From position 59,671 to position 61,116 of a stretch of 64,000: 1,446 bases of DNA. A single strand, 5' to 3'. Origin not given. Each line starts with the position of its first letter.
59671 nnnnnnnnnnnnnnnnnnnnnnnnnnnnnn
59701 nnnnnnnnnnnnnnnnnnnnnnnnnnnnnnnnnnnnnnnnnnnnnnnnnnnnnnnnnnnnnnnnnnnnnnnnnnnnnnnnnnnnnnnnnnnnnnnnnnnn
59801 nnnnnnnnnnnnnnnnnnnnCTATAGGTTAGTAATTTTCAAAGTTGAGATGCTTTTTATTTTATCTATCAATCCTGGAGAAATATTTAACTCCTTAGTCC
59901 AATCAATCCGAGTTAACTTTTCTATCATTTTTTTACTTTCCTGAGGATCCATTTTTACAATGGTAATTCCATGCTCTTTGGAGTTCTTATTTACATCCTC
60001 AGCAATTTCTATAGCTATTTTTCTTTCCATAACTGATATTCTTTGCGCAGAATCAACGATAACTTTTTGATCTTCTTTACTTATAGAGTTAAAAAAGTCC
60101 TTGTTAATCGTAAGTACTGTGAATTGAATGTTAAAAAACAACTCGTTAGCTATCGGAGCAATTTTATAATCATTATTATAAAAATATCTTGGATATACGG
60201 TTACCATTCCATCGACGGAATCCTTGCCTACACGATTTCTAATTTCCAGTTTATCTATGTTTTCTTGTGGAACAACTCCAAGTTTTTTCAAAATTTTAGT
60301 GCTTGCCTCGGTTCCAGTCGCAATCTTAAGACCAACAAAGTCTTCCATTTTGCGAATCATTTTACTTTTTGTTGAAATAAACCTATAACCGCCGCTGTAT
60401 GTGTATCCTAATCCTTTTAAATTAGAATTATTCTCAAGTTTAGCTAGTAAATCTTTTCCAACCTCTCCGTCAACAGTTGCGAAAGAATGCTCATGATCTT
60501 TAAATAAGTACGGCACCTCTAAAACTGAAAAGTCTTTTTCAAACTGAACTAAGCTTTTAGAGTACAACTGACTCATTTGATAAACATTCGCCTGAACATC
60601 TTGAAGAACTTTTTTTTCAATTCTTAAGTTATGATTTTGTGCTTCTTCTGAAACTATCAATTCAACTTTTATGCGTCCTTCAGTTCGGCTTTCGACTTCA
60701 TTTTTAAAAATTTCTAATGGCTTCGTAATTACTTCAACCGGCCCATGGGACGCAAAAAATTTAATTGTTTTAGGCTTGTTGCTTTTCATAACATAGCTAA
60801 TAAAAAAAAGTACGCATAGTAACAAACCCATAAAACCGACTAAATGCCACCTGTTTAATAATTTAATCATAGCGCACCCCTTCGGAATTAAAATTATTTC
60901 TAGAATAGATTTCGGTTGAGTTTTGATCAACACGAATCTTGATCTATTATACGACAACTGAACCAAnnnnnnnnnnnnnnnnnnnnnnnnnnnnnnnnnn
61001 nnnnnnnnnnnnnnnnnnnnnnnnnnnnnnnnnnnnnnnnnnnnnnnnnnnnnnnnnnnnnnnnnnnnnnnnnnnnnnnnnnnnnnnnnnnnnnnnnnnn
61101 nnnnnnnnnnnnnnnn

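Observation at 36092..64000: A ~28-kb block of tailoring enzymes with no visible scaffold: candidate undescribed modification system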

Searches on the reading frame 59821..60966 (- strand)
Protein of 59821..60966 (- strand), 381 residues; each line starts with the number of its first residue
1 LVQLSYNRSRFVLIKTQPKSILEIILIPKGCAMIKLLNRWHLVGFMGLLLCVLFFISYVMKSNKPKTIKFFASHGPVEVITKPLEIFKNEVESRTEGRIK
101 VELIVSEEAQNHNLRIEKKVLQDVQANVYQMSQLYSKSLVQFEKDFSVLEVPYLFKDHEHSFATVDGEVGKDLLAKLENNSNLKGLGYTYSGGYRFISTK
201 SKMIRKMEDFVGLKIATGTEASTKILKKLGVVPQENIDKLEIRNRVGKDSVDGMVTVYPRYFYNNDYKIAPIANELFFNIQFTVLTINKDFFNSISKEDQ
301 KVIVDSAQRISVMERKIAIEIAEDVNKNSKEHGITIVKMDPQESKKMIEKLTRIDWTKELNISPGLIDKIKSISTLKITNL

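Call 6: search_protein_families(library=pfam, max_evalue=0.01, proteins=[window:59821-60966:-])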
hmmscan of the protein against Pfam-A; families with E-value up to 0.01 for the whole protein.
window:59821-60966:- (381 aa): 2 families
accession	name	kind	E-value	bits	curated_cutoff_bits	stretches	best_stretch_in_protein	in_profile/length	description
PF03480.18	DctP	-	4e-39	135.1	23.4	1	78-353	9-277/286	Bacterial extracellular solute-binding protein, family 7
PF00026.29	Asp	-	0.0047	16.8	19.9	1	263-344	164-244/315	Eukaryotic aspartyl protease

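Call 94: search_protein_families(library=ncbifam, max_evalue=0.001, proteins=[window:59821-60966:-])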
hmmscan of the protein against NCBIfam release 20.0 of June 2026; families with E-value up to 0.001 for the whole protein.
window:59821-60966:- (381 aa): 2 families
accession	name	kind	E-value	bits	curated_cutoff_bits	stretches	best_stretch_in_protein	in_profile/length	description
NF037995.1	TRAP_S1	subfamily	1e-28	100.4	50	1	82-346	14-270/271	TRAP transporter substrate-binding protein DctP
TIGR00787.1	dctP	subfamily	1.3e-25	90.3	175.05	1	81-327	12-251/257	DctP family TRAP transporter solute-binding subunit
